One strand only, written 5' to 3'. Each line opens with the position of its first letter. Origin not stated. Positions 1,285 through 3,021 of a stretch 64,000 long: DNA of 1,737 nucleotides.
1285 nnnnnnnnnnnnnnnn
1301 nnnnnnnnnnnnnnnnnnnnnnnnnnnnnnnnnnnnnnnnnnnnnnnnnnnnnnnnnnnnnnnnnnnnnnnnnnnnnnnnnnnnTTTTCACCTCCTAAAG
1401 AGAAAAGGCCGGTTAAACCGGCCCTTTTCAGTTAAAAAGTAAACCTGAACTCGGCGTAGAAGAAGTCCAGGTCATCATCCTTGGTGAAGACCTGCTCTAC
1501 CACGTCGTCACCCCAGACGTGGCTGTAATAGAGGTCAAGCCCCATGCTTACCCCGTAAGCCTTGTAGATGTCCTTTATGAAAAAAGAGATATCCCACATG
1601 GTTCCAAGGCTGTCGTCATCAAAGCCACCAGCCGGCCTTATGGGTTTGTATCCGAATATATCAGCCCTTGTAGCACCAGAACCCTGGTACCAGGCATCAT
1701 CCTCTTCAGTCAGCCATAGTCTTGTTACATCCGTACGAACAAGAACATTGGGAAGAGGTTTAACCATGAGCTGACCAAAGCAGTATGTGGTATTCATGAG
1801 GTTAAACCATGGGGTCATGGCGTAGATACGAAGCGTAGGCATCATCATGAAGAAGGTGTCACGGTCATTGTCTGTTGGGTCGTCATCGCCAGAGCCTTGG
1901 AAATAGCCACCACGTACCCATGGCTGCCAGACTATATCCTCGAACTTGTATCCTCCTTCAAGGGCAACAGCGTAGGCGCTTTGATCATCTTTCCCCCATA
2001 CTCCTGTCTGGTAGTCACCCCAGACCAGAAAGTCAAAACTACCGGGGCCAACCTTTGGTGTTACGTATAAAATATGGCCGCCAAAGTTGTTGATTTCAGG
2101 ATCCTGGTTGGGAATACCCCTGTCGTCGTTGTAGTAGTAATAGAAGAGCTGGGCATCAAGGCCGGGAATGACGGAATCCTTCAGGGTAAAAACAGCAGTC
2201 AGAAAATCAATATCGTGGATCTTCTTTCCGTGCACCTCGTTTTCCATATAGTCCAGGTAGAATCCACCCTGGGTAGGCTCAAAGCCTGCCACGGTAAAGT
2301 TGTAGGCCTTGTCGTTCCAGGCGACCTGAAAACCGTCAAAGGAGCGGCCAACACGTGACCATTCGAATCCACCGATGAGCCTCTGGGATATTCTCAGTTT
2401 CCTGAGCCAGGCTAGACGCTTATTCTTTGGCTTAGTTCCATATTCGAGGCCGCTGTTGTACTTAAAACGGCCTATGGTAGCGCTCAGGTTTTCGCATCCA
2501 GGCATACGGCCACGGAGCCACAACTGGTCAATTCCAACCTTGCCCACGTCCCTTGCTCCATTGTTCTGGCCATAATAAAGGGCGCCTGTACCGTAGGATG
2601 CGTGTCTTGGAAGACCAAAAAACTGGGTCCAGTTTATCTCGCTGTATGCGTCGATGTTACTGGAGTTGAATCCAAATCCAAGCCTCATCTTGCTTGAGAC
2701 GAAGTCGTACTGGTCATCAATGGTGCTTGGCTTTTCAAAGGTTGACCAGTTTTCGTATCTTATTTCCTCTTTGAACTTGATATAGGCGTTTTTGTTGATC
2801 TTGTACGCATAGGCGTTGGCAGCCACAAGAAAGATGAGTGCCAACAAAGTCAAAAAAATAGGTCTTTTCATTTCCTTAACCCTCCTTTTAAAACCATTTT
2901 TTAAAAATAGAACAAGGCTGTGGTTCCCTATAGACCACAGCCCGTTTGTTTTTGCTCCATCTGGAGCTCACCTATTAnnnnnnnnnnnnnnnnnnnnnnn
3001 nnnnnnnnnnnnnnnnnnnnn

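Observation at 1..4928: nap and hao genes fused into one gene string: NapC/NrfH-like, octahaem HAO-family, OM barrel, NapM-like cytochrome, NapA-like enzyme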

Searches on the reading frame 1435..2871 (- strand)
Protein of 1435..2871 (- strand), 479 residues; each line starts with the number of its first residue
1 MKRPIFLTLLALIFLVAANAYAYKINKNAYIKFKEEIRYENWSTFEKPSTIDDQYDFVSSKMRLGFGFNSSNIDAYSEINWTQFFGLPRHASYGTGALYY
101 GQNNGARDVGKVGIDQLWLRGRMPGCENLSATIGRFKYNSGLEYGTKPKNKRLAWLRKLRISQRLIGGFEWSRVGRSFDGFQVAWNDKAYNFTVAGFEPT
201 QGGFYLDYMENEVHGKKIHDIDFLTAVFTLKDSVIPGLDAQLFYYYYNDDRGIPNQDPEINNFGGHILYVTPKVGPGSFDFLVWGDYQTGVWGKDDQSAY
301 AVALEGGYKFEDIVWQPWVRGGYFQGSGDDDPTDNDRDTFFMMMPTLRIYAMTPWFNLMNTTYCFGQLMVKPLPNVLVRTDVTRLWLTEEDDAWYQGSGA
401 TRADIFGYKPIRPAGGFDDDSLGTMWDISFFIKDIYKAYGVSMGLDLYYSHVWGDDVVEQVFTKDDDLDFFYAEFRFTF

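Call 5: search_protein_families(library=pfam, proteins=[window:1435-2871:-], max_evalue=0.01)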
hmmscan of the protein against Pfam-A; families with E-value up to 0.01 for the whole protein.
window:1435-2871:- (479 aa): 1 family
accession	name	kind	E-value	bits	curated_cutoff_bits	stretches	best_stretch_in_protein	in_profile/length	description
PF13372.12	Alginate_exp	-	1.2e-21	77.4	25.2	1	160-429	105-357/395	Alginate export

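Call 6: search_protein_families(library=ncbifam, proteins=[window:1435-2871:-], max_evalue=0.01)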
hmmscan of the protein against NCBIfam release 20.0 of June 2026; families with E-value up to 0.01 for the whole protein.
window:1435-2871:- (479 aa): 0 families

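Call 38: find_homologous_proteins(query=window:1435-2871:-, max_evalue=0.00001)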
Query window:1435-2871:- (479 aa): 298 proteins with E <= 0.00001 among 3736 candidates; the best 120 are listed.
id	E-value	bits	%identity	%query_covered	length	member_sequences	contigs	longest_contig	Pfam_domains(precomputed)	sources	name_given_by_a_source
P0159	0.0e+0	1101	97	100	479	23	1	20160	PF13372.13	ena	-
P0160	4.2e-292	988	86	100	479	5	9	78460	PF13372.13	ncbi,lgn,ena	-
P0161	5.8e-290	981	85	100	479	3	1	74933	PF13372.13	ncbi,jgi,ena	-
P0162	2.7e-279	945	82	100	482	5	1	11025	PF13372.13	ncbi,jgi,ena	-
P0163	3.7e-268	909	80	99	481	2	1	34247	PF13372.13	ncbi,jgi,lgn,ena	-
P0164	2.7e-266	903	80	99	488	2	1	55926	PF13372.13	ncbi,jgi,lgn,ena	-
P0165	2.6e-232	791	71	100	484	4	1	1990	PF13372.13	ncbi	-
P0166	3.0e-201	688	64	94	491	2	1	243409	PF13372.13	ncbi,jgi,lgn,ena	-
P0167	1.6e-186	639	60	99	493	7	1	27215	PF13372.13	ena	-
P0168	7.5e-179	614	60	96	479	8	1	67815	PF13372.13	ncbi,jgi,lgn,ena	-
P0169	2.7e-178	612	60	94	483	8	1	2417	PF13372.13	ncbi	-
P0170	5.8e-177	608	58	99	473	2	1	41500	PF13372.13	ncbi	-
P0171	1.6e-175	603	57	100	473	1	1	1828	PF13372.13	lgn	-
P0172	2.4e-175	603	60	96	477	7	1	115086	PF13372.13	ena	-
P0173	2.5e-175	602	57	99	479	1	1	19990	PF13372.13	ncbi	ncbi:alginate export family protein [Thermosulfuriphilus sp.]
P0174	3.8e-172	592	57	99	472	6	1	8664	PF13372.13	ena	-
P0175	2.9e-171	589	56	100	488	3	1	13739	PF13372.13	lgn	-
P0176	2.9e-170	586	54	99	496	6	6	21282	PF13372.13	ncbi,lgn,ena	-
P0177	1.7e-168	580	55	98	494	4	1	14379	PF13372.13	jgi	-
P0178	1.7e-168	580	55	94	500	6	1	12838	PF13372.13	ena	-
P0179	7.6e-167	575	56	99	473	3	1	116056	PF13372.13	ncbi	-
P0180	4.2e-166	572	54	98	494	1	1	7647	PF13372.13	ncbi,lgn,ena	-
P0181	1.2e-165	571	56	99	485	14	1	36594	PF13372.13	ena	-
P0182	8.9e-163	561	55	96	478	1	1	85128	PF13372.13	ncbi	-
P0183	8.1e-159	548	55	97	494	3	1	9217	PF13372.13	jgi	-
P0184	1.4e-156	541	52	100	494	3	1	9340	PF13372.13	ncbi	-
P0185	2.2e-156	540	53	98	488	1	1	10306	PF13372.13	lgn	-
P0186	3.7e-156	539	53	100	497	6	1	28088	PF13372.13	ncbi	-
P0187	9.6e-156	538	52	100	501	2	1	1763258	PF13372.13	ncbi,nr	ncbi:alginate export family protein [Thermosulfurimonas marina]|nr:alginate export family protein [T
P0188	2.9e-153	530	53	99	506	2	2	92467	PF13372.13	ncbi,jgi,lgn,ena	-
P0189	4.9e-153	529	53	100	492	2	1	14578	PF13372.13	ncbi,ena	-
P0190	6.1e-142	492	48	100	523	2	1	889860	PF13372.13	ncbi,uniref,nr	ncbi:alginate export family protein [Thermosulfurimonas sp. F29]|uniref:alginate export family prote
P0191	1.2e-137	478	47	100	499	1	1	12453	PF13372.13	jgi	-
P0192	1.5e-135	471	47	100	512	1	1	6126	PF13372.13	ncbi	-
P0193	6.8e-128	446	45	99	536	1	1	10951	PF13372.13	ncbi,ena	-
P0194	1.4e-127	445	44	100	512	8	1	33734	PF13372.13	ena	-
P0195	5.1e-125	436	46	95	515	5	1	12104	PF13372.13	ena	-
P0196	1.9e-120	421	44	99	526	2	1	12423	PF13372.13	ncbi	-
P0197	1.9e-115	405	42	99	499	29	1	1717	PF13372.13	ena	-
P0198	5.7e-106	374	52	66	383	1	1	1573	PF13372.13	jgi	-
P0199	3.6e-85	305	37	100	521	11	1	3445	PF13372.13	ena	-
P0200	1.2e-80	290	38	93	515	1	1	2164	PF13372.13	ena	-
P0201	5.3e-79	285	37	99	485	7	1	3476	PF13372.13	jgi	jgi:hypothetical protein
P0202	7.0e-79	284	38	94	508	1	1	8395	PF13372.13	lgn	-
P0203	4.3e-78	282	39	92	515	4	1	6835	PF13372.13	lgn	-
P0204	1.7e-77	280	38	93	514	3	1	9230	PF13372.13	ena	-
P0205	3.8e-77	279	42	73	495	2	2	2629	PF13372.13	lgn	-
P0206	2.6e-76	276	36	97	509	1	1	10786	PF13372.13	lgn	-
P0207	5.3e-76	275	38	98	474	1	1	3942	PF13372.13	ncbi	-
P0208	1.5e-75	273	36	99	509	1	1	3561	PF13372.13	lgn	-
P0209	2.4e-75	273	37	93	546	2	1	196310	PF13372.13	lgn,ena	-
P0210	6.1e-75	271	34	99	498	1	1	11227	PF13372.13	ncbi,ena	-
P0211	3.1e-74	269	37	93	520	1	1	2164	PF13372.13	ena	-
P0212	2.7e-73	266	36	93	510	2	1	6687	PF13372.13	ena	-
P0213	4.3e-73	265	38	92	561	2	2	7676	PF13372.13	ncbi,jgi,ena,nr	ncbi:MAG: hypothetical protein DRP79_04510 [Planctomycetota bacterium]|nr:MAG: hypothetical protein 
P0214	6.1e-73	265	42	76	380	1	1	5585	PF13372.13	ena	-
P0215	6.7e-73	265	36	88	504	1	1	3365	PF13372.13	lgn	-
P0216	1.5e-72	263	37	95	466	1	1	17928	PF13372.13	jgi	jgi:hypothetical protein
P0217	1.6e-72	263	37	93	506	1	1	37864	PF13372.13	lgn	-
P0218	4.1e-72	262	36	93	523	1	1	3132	PF13372.13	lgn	-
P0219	5.4e-72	262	35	95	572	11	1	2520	PF13372.13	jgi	jgi:hypothetical protein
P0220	6.2e-72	261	36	93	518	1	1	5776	PF13372.13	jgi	jgi:hypothetical protein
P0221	7.4e-72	261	36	93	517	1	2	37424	PF13372.13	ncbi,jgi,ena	-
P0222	3.0e-71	259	35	96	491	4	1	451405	PF13372.13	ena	-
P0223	3.9e-71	259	36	93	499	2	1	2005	PF13372.13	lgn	-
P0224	5.0e-71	258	38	92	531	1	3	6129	PF13372.13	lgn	-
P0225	1.2e-70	257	36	93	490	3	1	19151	PF13372.13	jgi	-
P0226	1.4e-70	257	35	95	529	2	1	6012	PF13372.13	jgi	jgi:hypothetical protein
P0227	1.7e-70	257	36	92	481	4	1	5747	PF13372.13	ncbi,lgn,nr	ncbi:MAG TPA: alginate export family protein [Terriglobales bacterium]|nr:alginate export family pro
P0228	1.9e-70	256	33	100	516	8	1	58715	PF13372.13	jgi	jgi:hypothetical protein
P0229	2.1e-70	256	33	100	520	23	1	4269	PF13372.13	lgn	-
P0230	5.6e-70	255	35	89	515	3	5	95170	PF13372.13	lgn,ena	-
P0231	8.5e-70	254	35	94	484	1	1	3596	PF13372.13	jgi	jgi:hypothetical protein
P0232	1.9e-69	253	35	96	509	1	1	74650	PF13372.13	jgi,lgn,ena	-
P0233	3.3e-69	252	34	99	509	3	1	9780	PF13372.13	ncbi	-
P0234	1.9e-68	250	37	88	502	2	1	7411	PF13372.13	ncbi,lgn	-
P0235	2.7e-68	249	34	89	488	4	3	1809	PF13372.13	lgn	-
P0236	7.5e-68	248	35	89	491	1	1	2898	PF13372.13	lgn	-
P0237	4.5e-67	245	38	92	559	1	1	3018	PF13372.13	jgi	-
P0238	5.8e-67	245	36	99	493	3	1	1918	PF13372.13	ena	-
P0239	6.8e-67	245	35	92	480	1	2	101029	PF13372.13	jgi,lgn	-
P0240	9.2e-67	244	33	94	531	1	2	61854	PF13372.13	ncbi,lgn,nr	ncbi:MAG: alginate export family protein [Methylococcales bacterium]|nr:alginate export family prote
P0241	1.6e-66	243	37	89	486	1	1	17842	PF13372.13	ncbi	-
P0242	1.7e-66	243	37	89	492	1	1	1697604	PF13372.13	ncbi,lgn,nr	ncbi:MAG: hypothetical protein KatS3mg076_0371 [Candidatus Binatia bacterium]|nr:MAG: hypothetical p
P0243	4.6e-66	242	36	91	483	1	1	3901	PF13372.13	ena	-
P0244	7.4e-66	241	38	89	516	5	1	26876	PF13372.13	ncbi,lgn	-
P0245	1.3e-65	241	34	90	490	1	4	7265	PF13372.13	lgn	-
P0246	2.8e-65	239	37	83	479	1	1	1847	PF13372.13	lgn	-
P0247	4.4e-65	239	34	100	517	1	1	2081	PF13372.13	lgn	-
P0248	4.5e-65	239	32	98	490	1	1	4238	PF13372.13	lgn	-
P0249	5.0e-65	239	36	94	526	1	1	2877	PF13372.13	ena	-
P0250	6.6e-65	238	32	95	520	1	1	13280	PF13372.13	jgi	jgi:hypothetical protein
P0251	1.3e-64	237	36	93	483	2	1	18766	PF13372.13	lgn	-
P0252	2.6e-64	236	36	89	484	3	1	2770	PF13372.13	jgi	jgi:hypothetical protein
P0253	3.5e-64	236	33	97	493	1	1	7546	PF13372.13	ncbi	ncbi:MAG: alginate export family protein [Opitutales bacterium]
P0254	7.4e-64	235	35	88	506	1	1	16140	PF13372.13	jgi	jgi:hypothetical protein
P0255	1.9e-63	233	35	94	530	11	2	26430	PF13372.13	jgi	-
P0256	6.1e-63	232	35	93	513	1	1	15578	PF13372.13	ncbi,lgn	-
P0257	6.7e-63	232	37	83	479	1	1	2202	PF13372.13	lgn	-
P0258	8.2e-63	231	35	90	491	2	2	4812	PF13372.13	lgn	-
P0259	2.1e-62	230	34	93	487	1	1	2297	PF13372.13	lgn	-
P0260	2.9e-62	229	36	92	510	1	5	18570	PF13372.13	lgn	-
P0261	3.7e-62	229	33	100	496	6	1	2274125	PF13372.13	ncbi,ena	-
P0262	3.7e-62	229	35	92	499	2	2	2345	PF13372.13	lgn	-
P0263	5.2e-62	229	37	83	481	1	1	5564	PF13372.13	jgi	jgi:hypothetical protein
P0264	7.6e-62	228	34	85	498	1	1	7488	PF13372.13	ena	-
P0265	8.0e-62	228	35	92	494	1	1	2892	PF13372.13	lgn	-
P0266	1.6e-61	227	33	100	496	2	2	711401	PF13372.13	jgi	jgi:hypothetical protein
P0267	2.1e-61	227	33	94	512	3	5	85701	PF13372.13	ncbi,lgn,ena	-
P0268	2.6e-61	226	37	80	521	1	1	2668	PF13372.13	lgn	-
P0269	3.6e-61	226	36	86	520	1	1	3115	PF13372.13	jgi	jgi:hypothetical protein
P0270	4.0e-61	226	35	92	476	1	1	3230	PF13372.13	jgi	jgi:hypothetical protein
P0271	4.6e-61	225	35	92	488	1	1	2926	PF13372.13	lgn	-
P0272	4.9e-61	225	33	99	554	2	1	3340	PF13372.13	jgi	jgi:hypothetical protein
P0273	9.0e-61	225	36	92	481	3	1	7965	PF13372.13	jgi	jgi:hypothetical protein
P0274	1.1e-60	224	33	99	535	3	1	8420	PF13372.13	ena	-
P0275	1.6e-60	224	37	88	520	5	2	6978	PF13372.13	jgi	jgi:hypothetical protein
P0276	2.2e-60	223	33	99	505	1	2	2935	PF13372.13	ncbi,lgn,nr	ncbi:MAG: alginate export family protein [Blastocatellia bacterium]|nr:alginate export family protei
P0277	2.3e-60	223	33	100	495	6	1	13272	PF13372.13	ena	-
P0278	3.1e-60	223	36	99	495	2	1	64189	PF13372.13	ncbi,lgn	-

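Call 39: search_solved_structures(query=window:1435-2871:-, max_evalue=10)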
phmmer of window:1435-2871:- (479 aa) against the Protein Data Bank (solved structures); distinct sequences matched with E-value up to 10: 0.

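Call 40: find_encoding_contigs(protein=P0187, flank=9000, max_places=1)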
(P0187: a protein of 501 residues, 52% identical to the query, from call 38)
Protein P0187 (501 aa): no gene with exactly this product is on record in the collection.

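Call 41: find_encoding_contigs(protein=P0242, flank=7000, max_places=1)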
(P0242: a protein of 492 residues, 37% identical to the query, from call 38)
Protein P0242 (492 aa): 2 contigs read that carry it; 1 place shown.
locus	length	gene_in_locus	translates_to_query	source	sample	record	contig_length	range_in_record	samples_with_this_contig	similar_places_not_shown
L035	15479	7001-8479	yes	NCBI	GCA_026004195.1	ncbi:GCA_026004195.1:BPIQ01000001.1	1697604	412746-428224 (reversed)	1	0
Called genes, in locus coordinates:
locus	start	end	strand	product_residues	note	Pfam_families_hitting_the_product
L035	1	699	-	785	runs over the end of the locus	PF00989:PAS, PF08448:PAS_4, PF13188:PAS_8, PF13426:PAS_9, PF08448:PAS_4, PF01590:GAF, PF13185:GAF_2, PF00989:PAS, +8 more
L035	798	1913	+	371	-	PF00226:DnaJ, PF01556:DnaJ_C, PF00684:DnaJ_CXXCXGXG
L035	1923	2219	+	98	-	PF13591:MerR_2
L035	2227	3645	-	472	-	PF00072:Response_reg, PF00158:Sigma54_activat, PF13191:AAA_16 (weak), PF14532:Sigma54_activ_2, PF07728:AAA_5 (weak), PF25601:AAA_lid_14, PF02954:HTH_8, PF18024:HTH_50 (faint)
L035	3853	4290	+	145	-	PF00355:Rieske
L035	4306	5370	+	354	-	PF00033:Cytochrome_B, PF14358:DUF4405 (weak), PF13631:Cytochrom_B_N_2, PF00032:Cytochrom_B_C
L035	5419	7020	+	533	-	PF14522:Cytochrome_C7 (faint), PF13435:Cytochrome_C554 (weak), PF13447:Multi-haem_cyto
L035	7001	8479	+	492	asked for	PF13372:Alginate_exp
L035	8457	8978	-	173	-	PF00582:Usp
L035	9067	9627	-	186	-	-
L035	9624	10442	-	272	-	PF01497:Peripla_BP_2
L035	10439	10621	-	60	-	-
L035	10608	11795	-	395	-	PF01266:DAO (faint), PF01494:FAD_binding_3, PF13738:Pyr_redox_3 (faint)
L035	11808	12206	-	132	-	PF02310:B12-binding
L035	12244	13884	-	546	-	PF01642:MM_CoA_mutase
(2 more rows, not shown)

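Call 42: find_encoding_contigs(protein=P0240, flank=7000, max_places=1)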
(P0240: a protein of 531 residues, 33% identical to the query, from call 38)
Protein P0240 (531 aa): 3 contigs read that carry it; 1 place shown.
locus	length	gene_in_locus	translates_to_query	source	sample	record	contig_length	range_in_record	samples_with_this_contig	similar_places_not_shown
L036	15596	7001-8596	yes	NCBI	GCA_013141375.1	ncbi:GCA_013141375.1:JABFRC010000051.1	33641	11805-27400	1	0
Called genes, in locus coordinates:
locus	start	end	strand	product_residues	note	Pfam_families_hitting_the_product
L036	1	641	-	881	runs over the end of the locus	PF00332:Glyco_hydro_17, PF13506:Glyco_transf_21, PF00535:Glycos_transf_2, PF13641:Glyco_tranf_2_3, PF13632:Glyco_trans_2_3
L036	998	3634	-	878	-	PF00082:Peptidase_S8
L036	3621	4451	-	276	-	PF13490:zf-HC2 (faint)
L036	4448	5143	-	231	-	PF07638:Sigma70_ECF (faint), PF04542:Sigma70_r2, PF08281:Sigma70_r4_2, PF04545:Sigma70_r4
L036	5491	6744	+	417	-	PF13442:Cytochrome_CBB3 (faint), PF06537:DHOR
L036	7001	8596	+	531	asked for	PF13372:Alginate_exp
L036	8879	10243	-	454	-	PF00206:Lyase_1, PF08328:ASL_C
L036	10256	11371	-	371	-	PF02540:NAD_synthase (weak), PF03054:tRNA_Me_trans, PF20259:tRNA_Me_trans_M, PF20258:tRNA_Me_trans_C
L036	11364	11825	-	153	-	PF00293:NUDIX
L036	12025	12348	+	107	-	PF02617:ClpS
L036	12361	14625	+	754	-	PF02861:Clp_N, PF13191:AAA_16 (weak), PF00004:AAA, PF17871:AAA_lid_9, PF00004:AAA, PF07724:AAA_2, PF07728:AAA_5, PF10431:ClpB_D2-small, +7 more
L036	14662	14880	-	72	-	PF01176:eIF-1a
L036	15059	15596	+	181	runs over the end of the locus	PF00293:NUDIX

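Call 43: find_encoding_contigs(protein=P0261, flank=7000, max_places=1)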
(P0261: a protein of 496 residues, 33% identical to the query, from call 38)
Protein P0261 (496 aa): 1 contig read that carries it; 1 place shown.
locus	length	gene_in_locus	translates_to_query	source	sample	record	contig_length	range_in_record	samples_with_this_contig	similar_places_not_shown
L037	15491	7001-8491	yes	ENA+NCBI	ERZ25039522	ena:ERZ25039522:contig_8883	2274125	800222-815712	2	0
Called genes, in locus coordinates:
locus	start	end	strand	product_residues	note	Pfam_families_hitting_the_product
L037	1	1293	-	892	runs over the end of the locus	PF00521:DNA_topoisoIV, PF03989:DNA_gyraseA_C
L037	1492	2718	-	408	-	PF13231:PMT_2 (weak)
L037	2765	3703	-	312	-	PF01380:SIS (faint), PF13580:SIS_2, PF22198:GKRP_SIS_2 (weak), PF22645:GKRP_SIS_N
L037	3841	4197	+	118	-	-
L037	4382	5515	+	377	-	-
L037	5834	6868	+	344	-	PF06068:TIP49 (faint), PF01078:Mg_chelatase (faint), PF05496:RuvB_N, PF13191:AAA_16 (faint), PF00004:AAA, PF07728:AAA_5, PF17864:AAA_lid_4, PF05491:WHD_RuvB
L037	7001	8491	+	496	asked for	PF13372:Alginate_exp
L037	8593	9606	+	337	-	-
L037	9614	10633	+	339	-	PF00296:Bac_luciferase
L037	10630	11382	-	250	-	PF00149:Metallophos, PF12850:Metallophos_2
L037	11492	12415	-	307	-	PF00005:ABC_tran, PF13304:AAA_21 (faint), PF08352:oligo_HPY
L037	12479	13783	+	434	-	PF00657:Lipase_GDSL, PF13472:Lipase_GDSL_2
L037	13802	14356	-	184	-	PF00578:AhpC-TSA, PF08534:Redoxin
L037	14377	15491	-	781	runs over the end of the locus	PF01734:Patatin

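Call 48: find_related_loci(query=A2, collection=metagenome_contigs, flank=7000)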
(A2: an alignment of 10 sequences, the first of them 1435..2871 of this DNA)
Query A2 (479 aa) in metagenome_contigs; peptide patterns used: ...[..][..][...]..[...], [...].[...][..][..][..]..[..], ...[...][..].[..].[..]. (x = any residue, [..] = any of these).
600 stretches matched a pattern (row limit reached: there are more); 481 encode a relative of the query (tblastn E <= 1e-3); the best 80 are kept; 80 distinct loci.
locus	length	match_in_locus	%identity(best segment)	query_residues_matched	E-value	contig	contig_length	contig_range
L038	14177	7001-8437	94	1-479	0e+0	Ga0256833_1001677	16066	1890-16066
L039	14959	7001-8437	92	1-479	0e+0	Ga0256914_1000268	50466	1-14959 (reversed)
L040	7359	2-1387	82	18-479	0e+0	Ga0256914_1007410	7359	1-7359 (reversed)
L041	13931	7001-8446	55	6-474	3e-170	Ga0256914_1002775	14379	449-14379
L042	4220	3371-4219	86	1-283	1e-169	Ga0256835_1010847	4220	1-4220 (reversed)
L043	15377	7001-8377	60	20-479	2e-176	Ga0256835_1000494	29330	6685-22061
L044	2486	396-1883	52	3-479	2e-150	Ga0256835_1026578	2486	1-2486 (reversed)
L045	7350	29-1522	42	5-479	3e-125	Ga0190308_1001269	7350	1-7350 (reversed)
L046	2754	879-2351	38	1-479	2e-95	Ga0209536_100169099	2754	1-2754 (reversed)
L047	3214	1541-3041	42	3-479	8e-89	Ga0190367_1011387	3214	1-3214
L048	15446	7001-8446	36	9-479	9e-86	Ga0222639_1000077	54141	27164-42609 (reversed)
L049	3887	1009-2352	38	38-479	5e-86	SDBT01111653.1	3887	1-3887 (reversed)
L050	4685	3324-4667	39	38-479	1e-84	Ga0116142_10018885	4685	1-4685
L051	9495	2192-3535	39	38-479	4e-84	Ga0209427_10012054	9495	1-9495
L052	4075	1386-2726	38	38-479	8e-84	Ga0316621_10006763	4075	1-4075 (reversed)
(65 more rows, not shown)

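Call 51: predict_structure(alignment_id=A1)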
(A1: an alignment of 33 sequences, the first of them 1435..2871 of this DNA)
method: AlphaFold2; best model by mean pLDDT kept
length: 479 residues; sequences in the alignment: 33
mean_pLDDT: 90.8   pTM: 0.86
mean pLDDT of the five models: 90.8, 88.3, 87.2, 86.7, 86.3
residues with pLDDT >= 90: 348; 70-90: 105; 50-70: 20; < 50: 6
segments of 3 or more residues with pLDDT < 50: 17-21
pLDDT, mean of each block of 10 residues (from residue 1): 66 54 77 96 88 90 96 95 95 90 94 96 91 95 93 94 88 89 96 97 90 95 98 96 98 90 98 97 97 92 98 97 92 81 77 85 96 96 94 86 90 76 96 90 96 94 93 95
secondary structure, 60 per line:
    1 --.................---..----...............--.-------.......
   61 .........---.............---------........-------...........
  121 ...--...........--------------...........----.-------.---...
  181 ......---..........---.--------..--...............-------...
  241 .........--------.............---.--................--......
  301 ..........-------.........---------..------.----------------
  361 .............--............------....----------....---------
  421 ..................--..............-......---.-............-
elements in order: H3-19 E29-43 E54-69 E73-85 H95-102 E110-123 E126-136 H151-161 E178-186 E190-199 E221-230 E238-249 E258-270 E277-292 E295-310 E318-326 E361-373 E376-387 E394-397 E408-411 E421-438 E441-454 H456-461 E467-478
